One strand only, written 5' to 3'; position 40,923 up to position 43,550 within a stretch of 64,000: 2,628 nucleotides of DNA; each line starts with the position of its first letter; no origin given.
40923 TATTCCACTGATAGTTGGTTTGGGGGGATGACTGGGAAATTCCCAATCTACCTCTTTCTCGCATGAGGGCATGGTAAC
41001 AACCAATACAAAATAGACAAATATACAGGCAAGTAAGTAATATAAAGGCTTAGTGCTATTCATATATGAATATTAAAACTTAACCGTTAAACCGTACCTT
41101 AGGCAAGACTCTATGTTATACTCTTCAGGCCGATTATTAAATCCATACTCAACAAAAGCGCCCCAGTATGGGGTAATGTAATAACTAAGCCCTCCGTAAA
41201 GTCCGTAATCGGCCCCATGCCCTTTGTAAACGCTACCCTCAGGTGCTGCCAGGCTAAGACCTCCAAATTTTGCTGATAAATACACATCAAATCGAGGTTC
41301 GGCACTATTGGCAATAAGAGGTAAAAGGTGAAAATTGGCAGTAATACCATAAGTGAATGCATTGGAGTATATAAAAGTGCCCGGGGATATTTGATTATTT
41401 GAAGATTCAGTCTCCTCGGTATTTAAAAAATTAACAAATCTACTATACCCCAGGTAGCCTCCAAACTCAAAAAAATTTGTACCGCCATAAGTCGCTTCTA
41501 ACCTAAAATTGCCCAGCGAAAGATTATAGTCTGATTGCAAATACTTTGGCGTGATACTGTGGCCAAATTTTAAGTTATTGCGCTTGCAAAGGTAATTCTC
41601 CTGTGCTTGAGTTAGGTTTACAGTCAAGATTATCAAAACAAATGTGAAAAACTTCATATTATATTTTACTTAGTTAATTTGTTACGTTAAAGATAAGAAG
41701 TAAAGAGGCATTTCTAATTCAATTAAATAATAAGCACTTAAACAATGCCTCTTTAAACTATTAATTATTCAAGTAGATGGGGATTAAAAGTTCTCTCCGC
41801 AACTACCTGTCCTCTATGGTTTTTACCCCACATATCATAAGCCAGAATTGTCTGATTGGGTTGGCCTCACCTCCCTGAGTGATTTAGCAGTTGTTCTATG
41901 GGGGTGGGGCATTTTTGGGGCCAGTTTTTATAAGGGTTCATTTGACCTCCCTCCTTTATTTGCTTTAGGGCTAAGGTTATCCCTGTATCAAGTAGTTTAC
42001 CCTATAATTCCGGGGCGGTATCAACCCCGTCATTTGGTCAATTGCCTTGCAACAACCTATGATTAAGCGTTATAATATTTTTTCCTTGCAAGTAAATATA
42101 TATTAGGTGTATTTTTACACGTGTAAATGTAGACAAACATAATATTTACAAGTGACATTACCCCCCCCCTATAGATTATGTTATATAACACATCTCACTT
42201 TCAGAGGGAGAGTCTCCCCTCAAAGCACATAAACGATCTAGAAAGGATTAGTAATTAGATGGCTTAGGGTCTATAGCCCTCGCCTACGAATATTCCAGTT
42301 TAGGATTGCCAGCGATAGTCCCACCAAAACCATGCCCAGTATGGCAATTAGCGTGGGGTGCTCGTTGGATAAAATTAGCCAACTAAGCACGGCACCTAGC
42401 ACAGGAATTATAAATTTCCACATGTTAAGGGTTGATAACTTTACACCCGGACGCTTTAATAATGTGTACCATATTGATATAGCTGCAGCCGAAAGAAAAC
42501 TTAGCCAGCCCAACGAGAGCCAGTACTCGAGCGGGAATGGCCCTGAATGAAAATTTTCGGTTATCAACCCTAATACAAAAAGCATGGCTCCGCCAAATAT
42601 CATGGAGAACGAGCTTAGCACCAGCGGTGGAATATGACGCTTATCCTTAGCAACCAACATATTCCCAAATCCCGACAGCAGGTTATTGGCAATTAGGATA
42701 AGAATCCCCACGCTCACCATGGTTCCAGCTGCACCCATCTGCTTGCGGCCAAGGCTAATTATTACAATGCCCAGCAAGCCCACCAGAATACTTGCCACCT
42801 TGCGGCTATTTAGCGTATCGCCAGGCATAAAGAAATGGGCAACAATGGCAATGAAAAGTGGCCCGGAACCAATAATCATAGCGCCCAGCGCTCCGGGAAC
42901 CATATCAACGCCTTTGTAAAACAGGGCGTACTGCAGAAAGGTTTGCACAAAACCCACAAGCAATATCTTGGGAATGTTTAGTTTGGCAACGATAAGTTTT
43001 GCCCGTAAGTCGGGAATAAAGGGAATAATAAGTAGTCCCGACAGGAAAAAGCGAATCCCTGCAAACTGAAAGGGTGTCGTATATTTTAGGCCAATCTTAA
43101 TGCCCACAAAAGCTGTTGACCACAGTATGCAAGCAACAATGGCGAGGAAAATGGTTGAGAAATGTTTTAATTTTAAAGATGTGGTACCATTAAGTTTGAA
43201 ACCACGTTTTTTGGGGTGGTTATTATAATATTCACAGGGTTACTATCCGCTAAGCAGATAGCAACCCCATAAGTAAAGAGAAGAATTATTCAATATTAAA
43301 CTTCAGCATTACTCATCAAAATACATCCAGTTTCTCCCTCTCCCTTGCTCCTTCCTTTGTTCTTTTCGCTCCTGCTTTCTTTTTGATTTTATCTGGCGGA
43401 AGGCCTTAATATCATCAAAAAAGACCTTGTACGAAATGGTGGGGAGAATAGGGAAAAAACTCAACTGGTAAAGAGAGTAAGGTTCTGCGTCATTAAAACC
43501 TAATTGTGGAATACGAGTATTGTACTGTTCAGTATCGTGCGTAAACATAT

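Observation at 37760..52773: Three tandem paralogous outer-membrane cassettes: small beta-barrel or lipoprotein, DUF4249 lipoprotein, TonB-dependent receptor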

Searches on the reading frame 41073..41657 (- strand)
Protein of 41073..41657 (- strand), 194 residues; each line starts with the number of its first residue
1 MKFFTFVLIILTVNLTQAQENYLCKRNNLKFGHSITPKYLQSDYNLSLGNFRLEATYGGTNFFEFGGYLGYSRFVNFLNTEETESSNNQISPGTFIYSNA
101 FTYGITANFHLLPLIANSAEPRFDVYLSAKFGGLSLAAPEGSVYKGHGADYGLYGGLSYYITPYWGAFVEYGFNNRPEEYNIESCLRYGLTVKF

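Call 4: search_protein_families(library=pfam, proteins=[window:41073-41657:-], max_evalue=0.01)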
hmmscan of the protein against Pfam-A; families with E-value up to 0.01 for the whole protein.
window:41073-41657:- (194 aa): 0 families

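Call 5: search_protein_families(library=ncbifam, proteins=[window:41073-41657:-], max_evalue=0.01)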
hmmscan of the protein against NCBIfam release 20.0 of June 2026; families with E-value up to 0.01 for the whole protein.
window:41073-41657:- (194 aa): 0 families

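Call 13: find_homologous_proteins(query=window:41073-41657:-, max_evalue=0.001)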
Query window:41073-41657:- (194 aa): 10 proteins with E <= 0.001 among 80 candidates.
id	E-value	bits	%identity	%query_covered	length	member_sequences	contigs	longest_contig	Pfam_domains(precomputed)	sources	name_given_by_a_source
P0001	1.7e-125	435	100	100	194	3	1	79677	-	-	-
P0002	1.0e-99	351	79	100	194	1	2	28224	-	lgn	-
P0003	1.0e-85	305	70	100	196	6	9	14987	-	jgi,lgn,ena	jgi:hypothetical protein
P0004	5.6e-66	241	58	100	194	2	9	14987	-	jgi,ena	jgi:hypothetical protein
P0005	3.8e-59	218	53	100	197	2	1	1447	-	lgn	-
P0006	6.8e-58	214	58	89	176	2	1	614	-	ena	-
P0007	2.9e-51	192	55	88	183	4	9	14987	-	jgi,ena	-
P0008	2.7e-23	101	37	99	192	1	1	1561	PF13505.13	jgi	jgi:hypothetical protein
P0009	5.0e-18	84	37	97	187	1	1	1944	PF13505.13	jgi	jgi:hypothetical protein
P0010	8.5e-15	73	35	91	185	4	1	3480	PF13505.13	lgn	-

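Call 14: find_encoding_contigs(protein=P0003, flank=10000, max_places=4)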
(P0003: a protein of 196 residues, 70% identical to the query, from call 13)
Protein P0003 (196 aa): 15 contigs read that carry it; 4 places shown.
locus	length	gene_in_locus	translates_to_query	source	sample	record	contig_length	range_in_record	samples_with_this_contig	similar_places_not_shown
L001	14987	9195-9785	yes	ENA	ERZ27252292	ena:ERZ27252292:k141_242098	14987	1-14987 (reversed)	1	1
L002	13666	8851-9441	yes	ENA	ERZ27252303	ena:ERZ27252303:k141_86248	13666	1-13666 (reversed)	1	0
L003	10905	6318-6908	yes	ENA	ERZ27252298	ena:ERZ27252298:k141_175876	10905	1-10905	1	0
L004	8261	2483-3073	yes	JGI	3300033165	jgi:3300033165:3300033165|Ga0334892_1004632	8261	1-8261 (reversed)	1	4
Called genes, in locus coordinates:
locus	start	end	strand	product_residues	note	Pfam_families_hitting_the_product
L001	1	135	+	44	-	?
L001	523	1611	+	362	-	-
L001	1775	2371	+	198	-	-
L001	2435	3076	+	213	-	PF13505:OMP_b-brl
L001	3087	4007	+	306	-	PF14054:DUF4249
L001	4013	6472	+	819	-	PF13620:CarboxypepD_reg (weak), PF13715:CarbopepD_reg_2, PF07715:Plug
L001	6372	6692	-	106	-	-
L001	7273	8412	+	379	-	-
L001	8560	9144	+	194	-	-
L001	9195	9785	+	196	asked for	-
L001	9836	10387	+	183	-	-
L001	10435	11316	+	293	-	PF14054:DUF4249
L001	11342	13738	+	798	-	PF13620:CarboxypepD_reg (weak), PF13715:CarbopepD_reg_2, PF07715:Plug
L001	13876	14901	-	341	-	PF07690:MFS_1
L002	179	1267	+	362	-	-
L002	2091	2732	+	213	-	PF13505:OMP_b-brl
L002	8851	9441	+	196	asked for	-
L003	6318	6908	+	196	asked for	-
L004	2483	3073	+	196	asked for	-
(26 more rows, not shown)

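Call 15: find_encoding_contigs(protein=P0002, flank=10000, max_places=3)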
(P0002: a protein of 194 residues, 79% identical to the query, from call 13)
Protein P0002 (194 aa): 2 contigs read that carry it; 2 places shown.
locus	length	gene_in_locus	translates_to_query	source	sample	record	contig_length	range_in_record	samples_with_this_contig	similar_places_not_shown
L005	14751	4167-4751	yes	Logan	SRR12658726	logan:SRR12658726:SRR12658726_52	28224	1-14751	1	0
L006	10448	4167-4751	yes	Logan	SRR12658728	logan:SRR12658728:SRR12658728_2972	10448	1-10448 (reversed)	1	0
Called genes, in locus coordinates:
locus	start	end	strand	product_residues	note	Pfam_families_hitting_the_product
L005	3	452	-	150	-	?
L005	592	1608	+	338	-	PF01207:Dus, PF01180:DHO_dh (faint)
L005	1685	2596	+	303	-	PF00892:EamA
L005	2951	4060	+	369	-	-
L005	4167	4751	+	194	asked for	-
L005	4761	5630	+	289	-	PF14054:DUF4249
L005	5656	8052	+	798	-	PF13620:CarboxypepD_reg, PF13715:CarbopepD_reg_2, PF07715:Plug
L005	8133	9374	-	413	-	-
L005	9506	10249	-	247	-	PF13085:Fer2_3, PF13187:Fer4_9 (faint), PF13183:Fer4_8, PF12838:Fer4_7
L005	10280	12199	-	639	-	PF00890:FAD_binding_2, PF01266:DAO (faint), PF07992:Pyr_redox_2 (faint), PF02910:Succ_DH_flav_C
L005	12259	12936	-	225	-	-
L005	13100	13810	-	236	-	-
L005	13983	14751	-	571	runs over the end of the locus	PF00595:PDZ, PF13180:PDZ_2 (weak), PF17820:PDZ_6, PF03572:Peptidase_S41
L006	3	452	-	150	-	?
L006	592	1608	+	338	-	PF01207:Dus, PF01180:DHO_dh (faint)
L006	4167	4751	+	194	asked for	-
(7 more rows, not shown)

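Call 63: find_related_loci(query=A6, collection=metagenome_contigs, flank=8000)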
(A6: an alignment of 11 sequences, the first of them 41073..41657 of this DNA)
Query A6 (194 aa) in metagenome_contigs; peptide patterns used: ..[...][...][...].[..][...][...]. (x = any residue, [..] = any of these).
57 stretches matched a pattern; 16 encode a relative of the query (tblastn E <= 1e-3); 16 distinct loci.
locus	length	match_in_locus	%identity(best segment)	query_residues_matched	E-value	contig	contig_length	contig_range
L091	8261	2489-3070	70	1-194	6e-91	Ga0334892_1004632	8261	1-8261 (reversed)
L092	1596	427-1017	54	1-194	1e-69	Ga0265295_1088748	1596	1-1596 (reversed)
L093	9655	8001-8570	40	5-194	5e-40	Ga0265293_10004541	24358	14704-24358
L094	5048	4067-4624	38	8-194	7e-25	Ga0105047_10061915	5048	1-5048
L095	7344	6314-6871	38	8-194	7e-25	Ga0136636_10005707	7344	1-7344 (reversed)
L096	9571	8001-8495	36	16-194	1e-22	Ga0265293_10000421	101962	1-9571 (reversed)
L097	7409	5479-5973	37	16-194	4e-22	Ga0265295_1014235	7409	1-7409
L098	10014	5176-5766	29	1-194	6e-21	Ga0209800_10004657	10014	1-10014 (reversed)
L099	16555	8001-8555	33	1-194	1e-20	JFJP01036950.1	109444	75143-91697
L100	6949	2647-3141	34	16-194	7e-20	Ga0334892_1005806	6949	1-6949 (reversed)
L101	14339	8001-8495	34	16-194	7e-20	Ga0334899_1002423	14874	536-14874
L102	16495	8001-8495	34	16-194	7e-20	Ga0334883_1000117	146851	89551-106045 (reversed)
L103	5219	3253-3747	34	16-194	6e-20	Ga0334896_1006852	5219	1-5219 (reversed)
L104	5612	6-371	39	64-194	8e-19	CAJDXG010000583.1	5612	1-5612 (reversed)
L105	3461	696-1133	32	52-194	2e-12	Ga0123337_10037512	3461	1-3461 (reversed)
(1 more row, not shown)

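Call 65: search_solved_structures(query=A6, max_evalue=10)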
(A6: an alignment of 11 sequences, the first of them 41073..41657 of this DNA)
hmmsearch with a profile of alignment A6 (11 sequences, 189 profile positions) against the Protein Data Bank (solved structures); distinct sequences matched with E-value up to 10: 5.
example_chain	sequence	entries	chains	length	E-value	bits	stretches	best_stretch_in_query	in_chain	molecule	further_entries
7khx_B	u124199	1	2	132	0.31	14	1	56-111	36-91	Tumor necrosis factor ligand superfamily member 18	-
2qdn_A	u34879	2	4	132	0.31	14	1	56-111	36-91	GITR ligand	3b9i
2q8o_A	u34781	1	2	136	0.32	14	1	57-111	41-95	GITR ligand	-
3fc0_A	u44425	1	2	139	0.35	13.9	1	57-111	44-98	GITR ligand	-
7e57_A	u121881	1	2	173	0.48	13.4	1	55-111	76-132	Tumor necrosis factor ligand superfamily member 18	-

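Call 88: search_protein_representatives(alignment_id=A10)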
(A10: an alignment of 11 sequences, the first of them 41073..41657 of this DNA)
Query: 11 sequences, 192 profile positions. Proteins with E-value up to 0.001 (for the whole library): 541; up to 1e-10: 369; up to 1e-30: 85. The best 150 are listed.
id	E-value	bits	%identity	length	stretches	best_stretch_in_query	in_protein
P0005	1.1e-80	286.2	-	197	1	1-192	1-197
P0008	1.8e-64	233.3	-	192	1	1-192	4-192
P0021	9.5e-63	227.7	-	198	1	2-192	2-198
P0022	9.1e-56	204.9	-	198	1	2-192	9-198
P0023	9.1e-54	198.4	-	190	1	1-192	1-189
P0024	2.3e-49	184.0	-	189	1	1-192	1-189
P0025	6.4e-49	182.6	-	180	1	1-192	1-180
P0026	8.2e-49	182.2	-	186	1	1-192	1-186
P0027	1.3e-48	181.6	-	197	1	2-192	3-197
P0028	1.6e-47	178.0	-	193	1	1-192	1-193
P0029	2.5e-46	174.2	-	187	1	4-192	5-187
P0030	6.3e-46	172.8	-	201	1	8-192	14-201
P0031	3.1e-45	170.6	-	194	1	2-192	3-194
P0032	5.3e-45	169.8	-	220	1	2-192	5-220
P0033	7.8e-45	169.3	-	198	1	3-192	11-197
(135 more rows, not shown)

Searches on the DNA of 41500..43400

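Call 11: search_rna_families(source=window, start=41500, end=43400, threshold=evalue, max_evalue=5, show_alignments=3)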
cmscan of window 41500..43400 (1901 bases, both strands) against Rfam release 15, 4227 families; matches with E-value up to 5: 3.
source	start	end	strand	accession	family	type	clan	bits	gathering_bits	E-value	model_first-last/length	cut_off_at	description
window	41691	41809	-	RF02412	snoR144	Gene; snRNA; snoRNA; HACA-box;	-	17.7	100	2.9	1-145/145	no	Small nucleolar RNA snoR144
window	42831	42901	+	RF00382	DnaX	Cis-reg; frameshift_element;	-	15.1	35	3.2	1-65/65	no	DnaX ribosomal frameshifting element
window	41694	41860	+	RF00628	RgsA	Gene; sRNA;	-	12.2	88.4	4.2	1-194/194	no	RgsA sRNA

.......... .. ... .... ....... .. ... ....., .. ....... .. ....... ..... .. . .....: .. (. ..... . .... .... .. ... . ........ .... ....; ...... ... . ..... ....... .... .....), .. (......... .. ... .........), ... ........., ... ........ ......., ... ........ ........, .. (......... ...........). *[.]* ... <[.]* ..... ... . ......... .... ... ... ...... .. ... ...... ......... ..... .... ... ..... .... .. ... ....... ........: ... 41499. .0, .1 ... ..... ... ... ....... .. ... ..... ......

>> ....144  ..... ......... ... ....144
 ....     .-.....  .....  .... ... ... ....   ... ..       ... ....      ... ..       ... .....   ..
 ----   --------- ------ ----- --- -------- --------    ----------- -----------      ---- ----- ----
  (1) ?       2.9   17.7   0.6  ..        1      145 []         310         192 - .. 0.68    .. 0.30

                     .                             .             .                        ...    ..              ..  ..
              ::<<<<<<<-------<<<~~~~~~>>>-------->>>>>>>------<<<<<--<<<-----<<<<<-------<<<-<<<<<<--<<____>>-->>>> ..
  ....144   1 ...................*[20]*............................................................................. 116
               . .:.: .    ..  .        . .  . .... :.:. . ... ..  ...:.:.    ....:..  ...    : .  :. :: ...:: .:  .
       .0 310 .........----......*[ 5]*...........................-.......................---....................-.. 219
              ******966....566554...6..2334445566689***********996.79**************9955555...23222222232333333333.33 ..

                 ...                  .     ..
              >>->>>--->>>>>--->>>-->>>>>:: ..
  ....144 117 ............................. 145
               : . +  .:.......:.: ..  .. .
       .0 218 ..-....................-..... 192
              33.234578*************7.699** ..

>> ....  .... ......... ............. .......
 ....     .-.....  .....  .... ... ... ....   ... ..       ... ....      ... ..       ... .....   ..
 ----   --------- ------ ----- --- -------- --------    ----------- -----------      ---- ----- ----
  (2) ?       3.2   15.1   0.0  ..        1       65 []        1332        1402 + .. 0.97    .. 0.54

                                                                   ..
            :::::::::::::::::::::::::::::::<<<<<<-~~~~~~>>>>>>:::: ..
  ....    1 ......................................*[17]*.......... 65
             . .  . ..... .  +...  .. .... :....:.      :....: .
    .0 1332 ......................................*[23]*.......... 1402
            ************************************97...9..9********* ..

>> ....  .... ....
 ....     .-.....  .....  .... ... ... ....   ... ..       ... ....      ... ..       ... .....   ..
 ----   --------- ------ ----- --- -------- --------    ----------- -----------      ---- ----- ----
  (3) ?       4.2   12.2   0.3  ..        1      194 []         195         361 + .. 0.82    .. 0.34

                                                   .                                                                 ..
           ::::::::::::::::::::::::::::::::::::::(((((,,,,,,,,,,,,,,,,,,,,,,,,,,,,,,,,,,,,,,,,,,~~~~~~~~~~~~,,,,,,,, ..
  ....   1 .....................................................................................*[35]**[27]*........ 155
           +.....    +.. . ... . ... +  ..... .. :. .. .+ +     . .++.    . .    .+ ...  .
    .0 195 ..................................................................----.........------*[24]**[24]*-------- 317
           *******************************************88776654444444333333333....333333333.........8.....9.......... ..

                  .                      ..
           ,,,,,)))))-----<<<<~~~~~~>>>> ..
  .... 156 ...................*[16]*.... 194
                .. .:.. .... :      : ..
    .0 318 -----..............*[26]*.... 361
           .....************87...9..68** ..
